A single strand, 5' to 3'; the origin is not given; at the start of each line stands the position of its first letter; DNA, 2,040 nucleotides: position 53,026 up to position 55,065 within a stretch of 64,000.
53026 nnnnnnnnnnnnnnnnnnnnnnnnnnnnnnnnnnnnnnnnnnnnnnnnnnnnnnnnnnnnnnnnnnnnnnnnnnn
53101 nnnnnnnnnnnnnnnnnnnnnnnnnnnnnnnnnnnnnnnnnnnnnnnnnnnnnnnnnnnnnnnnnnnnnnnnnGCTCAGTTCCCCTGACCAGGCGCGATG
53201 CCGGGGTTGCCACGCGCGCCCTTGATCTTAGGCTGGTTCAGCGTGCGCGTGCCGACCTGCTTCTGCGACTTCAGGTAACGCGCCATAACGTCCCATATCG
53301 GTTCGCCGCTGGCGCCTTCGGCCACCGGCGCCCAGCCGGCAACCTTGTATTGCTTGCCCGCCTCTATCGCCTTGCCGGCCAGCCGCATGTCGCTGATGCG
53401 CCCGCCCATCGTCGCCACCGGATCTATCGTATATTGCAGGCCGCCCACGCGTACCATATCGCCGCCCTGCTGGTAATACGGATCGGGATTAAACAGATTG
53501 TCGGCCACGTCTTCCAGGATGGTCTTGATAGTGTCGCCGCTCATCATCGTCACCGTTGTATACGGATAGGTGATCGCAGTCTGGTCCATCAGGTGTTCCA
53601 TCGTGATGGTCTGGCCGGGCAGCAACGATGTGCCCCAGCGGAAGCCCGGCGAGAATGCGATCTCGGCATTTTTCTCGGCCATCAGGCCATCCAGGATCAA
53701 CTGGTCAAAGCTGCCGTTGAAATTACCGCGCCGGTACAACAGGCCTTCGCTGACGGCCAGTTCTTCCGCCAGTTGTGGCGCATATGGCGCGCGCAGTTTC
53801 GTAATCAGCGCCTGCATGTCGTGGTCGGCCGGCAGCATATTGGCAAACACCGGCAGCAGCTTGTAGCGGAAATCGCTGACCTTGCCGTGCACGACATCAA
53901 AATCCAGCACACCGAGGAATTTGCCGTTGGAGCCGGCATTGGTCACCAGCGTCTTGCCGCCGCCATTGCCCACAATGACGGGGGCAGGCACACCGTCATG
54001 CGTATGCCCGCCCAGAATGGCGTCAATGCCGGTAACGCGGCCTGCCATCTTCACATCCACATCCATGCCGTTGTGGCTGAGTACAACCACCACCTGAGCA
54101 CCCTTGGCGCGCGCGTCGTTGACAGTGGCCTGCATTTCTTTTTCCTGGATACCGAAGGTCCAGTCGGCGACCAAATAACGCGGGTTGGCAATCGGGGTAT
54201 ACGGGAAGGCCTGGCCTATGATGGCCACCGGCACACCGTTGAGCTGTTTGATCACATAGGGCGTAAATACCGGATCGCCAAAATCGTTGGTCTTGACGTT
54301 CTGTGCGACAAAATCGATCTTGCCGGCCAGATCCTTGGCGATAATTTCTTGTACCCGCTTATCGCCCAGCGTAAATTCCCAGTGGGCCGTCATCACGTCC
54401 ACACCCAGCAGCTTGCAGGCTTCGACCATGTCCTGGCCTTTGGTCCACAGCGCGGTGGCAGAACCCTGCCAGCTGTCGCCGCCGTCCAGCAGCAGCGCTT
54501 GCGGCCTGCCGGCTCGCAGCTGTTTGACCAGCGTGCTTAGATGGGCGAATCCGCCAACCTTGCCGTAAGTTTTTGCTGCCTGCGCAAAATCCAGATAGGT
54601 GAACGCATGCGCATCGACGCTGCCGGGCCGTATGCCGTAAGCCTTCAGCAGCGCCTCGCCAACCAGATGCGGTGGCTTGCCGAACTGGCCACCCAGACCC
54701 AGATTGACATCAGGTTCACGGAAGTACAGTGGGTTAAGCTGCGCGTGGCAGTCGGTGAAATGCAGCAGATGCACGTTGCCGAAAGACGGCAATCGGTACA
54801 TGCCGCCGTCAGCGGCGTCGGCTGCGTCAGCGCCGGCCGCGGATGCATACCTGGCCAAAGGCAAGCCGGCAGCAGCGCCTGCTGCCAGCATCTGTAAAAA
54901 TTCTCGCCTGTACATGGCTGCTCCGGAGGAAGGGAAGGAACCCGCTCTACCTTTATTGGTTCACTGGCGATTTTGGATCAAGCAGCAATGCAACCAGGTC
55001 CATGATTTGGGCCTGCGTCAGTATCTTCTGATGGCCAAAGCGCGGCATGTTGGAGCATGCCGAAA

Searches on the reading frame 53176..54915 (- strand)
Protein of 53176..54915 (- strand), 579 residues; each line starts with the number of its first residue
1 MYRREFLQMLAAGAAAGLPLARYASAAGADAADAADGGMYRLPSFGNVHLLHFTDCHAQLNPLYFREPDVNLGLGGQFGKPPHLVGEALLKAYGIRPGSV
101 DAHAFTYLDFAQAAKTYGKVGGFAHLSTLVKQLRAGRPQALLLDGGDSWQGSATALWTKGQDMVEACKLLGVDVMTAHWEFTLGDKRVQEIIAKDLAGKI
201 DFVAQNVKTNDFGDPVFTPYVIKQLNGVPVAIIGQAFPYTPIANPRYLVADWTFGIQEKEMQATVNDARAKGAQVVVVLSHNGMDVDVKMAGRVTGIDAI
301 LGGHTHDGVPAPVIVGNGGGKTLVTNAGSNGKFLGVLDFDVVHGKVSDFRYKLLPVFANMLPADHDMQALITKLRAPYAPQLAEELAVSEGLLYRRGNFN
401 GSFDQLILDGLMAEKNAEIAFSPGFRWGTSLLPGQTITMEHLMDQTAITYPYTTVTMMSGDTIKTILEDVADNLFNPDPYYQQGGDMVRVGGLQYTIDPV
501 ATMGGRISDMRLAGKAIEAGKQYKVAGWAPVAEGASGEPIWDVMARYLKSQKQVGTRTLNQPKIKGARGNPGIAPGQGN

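Call 54: search_protein_families(library=pfam, proteins=[window:53176-54915:-], max_evalue=0.001)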
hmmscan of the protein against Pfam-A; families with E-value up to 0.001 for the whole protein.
window:53176-54915:- (579 aa): 2 families
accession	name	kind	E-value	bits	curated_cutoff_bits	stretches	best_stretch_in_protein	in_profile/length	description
PF02872.23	5_nucleotid_C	-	1e-14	55.3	23.6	1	402-537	23-152/158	5'-nucleotidase, C-terminal domain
PF00149.33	Metallophos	-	0.00063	20.7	21.5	0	50-307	3-190/191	Calcineurin-like phosphoesterase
